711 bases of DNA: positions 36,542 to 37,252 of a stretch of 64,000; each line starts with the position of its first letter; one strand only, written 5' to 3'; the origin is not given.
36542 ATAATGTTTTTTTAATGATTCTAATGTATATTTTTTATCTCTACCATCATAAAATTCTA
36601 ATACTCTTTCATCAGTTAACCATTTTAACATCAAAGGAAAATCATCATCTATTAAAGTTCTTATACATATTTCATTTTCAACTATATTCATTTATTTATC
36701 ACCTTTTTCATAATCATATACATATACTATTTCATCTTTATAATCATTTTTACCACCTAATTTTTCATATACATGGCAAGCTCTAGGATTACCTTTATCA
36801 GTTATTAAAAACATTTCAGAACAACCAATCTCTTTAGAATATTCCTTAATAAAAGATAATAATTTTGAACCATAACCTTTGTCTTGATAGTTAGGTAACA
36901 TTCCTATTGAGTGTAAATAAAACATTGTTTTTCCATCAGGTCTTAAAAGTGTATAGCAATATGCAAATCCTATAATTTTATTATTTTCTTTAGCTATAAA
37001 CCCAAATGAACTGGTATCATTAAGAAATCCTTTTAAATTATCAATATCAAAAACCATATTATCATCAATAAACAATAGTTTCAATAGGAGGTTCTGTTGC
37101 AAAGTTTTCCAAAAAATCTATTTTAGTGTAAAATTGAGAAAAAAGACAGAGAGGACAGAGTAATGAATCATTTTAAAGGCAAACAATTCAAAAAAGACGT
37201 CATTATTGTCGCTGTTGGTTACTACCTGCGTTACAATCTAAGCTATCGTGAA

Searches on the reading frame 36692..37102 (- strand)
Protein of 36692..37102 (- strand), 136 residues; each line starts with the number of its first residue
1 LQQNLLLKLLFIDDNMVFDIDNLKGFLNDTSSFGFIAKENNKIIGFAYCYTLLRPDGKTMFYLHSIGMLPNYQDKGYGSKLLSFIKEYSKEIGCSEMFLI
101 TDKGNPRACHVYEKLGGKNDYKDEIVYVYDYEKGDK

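Call 49: search_protein_families(library=ncbifam, proteins=[window:36692-37102:-])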
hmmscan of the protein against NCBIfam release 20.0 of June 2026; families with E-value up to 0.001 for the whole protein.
window:36692-37102:- (136 aa): 13 families
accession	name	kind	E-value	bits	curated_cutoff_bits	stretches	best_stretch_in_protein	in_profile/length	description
TIGR01575.1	rimI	equivalog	3.7e-09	36.8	86.4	1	35-118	35-113/132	ribosomal protein S18-alanine N-acetyltransferase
NF007025.1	PRK09491.1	equivalog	3.8e-07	30.2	173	1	37-116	44-118/145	ribosomal protein S18-alanine N-acetyltransferase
NF043067.1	AAC_6p_group_E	equivalog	8.4e-07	28.9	140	1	6-116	12-126/140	aminoglycoside 6'-N-acetyltransferase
NF033083.0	AAC_3_I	equivalog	1.1e-06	28.8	200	1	23-120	39-137/145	AAC(3)-I family aminoglycoside N-acetyltransferase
NF011709.0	PRK15130.1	equivalog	1.1e-05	25.3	218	1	66-118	88-141/186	spermidine N1-acetyltransferase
NF033150.1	AAC_6p_A49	exception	1.7e-05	24.6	410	1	35-103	55-119/184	aminoglycoside 6'-N-acetyltransferase AacA49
NF041716.1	HxA_phane_GNAT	equivalog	2.4e-05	24.3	250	1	36-128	57-150/152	cyclophane-containing RiPP N-acetyltransferase HaaN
NF033078.2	AAC_6p_Ia_fam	equivalog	2.8e-05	24.1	265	1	36-111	55-126/181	AAC(6')-Ia family aminoglycoside 6'-N-acetyltransferase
TIGR01890.1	N-Ac-Glu-synth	equivalog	5.6e-05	22.3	202.85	1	29-103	320-390/429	amino-acid N-acetyltransferase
TIGR03448.1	mycothiol_MshD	equivalog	7.9e-05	22.1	163.1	1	38-119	207-287/294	mycothiol synthase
NF002959.0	PRK03624.1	equivalog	0.00042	20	124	1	62-118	74-130/147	GNAT family acetyltransferase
NF003641.0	PRK05279.1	equivalog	0.00056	18.9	344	1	36-103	338-402/441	amino-acid N-acetyltransferase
NF040501.1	resist_ArsN2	equivalog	0.00064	19.3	125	1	59-103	47-91/133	arsenic resistance N-acetyltransferase ArsN2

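Call 67: find_encoding_contigs(protein=window:36692-37102:-, flank=10000, max_places=10)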
Protein window:36692-37102:- (136 aa): 24 contigs read that carry it; 10 places shown.
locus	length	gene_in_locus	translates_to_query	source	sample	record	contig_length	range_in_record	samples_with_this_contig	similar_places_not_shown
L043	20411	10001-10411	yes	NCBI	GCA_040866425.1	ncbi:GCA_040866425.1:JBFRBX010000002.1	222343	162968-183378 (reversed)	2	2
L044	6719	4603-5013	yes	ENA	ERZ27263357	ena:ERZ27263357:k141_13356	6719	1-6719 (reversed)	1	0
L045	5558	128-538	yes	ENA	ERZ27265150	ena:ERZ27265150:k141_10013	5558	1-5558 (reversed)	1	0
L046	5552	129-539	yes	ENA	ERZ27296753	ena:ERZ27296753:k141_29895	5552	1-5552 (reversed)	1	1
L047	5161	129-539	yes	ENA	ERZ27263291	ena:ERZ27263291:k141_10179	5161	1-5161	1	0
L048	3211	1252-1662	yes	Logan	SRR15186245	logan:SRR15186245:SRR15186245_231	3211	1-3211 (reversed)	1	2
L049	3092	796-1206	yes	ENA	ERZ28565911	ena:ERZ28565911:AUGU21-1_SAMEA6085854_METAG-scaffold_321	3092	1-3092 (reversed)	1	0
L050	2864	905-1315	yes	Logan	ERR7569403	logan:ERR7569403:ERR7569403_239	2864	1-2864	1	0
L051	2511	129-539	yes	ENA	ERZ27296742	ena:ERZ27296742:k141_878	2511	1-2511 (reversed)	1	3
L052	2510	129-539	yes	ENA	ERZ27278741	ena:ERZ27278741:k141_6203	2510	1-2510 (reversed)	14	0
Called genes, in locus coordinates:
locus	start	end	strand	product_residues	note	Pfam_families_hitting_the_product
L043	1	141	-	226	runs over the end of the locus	PF00665:rve, PF13610:DDE_Tnp_IS240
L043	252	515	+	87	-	PF01527:HTH_Tnp_1, PF13384:HTH_23 (weak), PF13551:HTH_29 (weak)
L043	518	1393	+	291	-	PF13276:HTH_21, PF00665:rve, PF13683:rve_3, PF13333:rve_2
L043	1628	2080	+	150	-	-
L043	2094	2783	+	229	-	-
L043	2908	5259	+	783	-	PF01471:PG_binding_1 (faint), PF08924:Rv2525c_GlyHyd-like, PF27189:YkzU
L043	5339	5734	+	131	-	-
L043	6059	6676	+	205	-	PF00239:Resolvase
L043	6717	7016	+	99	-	PF00533:BRCT (weak)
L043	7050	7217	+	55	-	-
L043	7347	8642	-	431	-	PF01610:DDE_Tnp_ISL3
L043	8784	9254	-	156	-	PF00239:Resolvase, PF13551:HTH_29 (faint), PF02796:HTH_7, PF13384:HTH_23 (weak)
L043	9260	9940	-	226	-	PF00665:rve, PF13610:DDE_Tnp_IS240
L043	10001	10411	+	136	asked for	PF00583:Acetyltransf_1, PF13673:Acetyltransf_10 (weak), PF13302:Acetyltransf_3 (weak), PF13508:Acetyltransf_7, PF08445:FR47 (weak)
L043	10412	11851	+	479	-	PF13302:Acetyltransf_3, PF13523:Acetyltransf_8, PF00583:Acetyltransf_1, PF01636:APH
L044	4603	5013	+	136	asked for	PF00583:Acetyltransf_1, PF13673:Acetyltransf_10 (weak), PF13302:Acetyltransf_3 (weak), PF13508:Acetyltransf_7, PF08445:FR47 (weak)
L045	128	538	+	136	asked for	PF00583:Acetyltransf_1, PF13673:Acetyltransf_10 (weak), PF13302:Acetyltransf_3 (weak), PF13508:Acetyltransf_7, PF08445:FR47 (weak)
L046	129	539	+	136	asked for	PF00583:Acetyltransf_1, PF13673:Acetyltransf_10 (weak), PF13302:Acetyltransf_3 (weak), PF13508:Acetyltransf_7, PF08445:FR47 (weak)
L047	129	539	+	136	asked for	PF00583:Acetyltransf_1, PF13673:Acetyltransf_10 (weak), PF13302:Acetyltransf_3 (weak), PF13508:Acetyltransf_7, PF08445:FR47 (weak)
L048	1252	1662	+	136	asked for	PF00583:Acetyltransf_1, PF13673:Acetyltransf_10 (weak), PF13302:Acetyltransf_3 (weak), PF13508:Acetyltransf_7, PF08445:FR47 (weak)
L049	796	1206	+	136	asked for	PF00583:Acetyltransf_1, PF13673:Acetyltransf_10 (weak), PF13302:Acetyltransf_3 (weak), PF13508:Acetyltransf_7, PF08445:FR47 (weak)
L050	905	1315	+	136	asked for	PF00583:Acetyltransf_1, PF13673:Acetyltransf_10 (weak), PF13302:Acetyltransf_3 (weak), PF13508:Acetyltransf_7, PF08445:FR47 (weak)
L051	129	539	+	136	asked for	PF00583:Acetyltransf_1, PF13673:Acetyltransf_10 (weak), PF13302:Acetyltransf_3 (weak), PF13508:Acetyltransf_7, PF08445:FR47 (weak)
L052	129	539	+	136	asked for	PF00583:Acetyltransf_1, PF13673:Acetyltransf_10 (weak), PF13302:Acetyltransf_3 (weak), PF13508:Acetyltransf_7, PF08445:FR47 (weak)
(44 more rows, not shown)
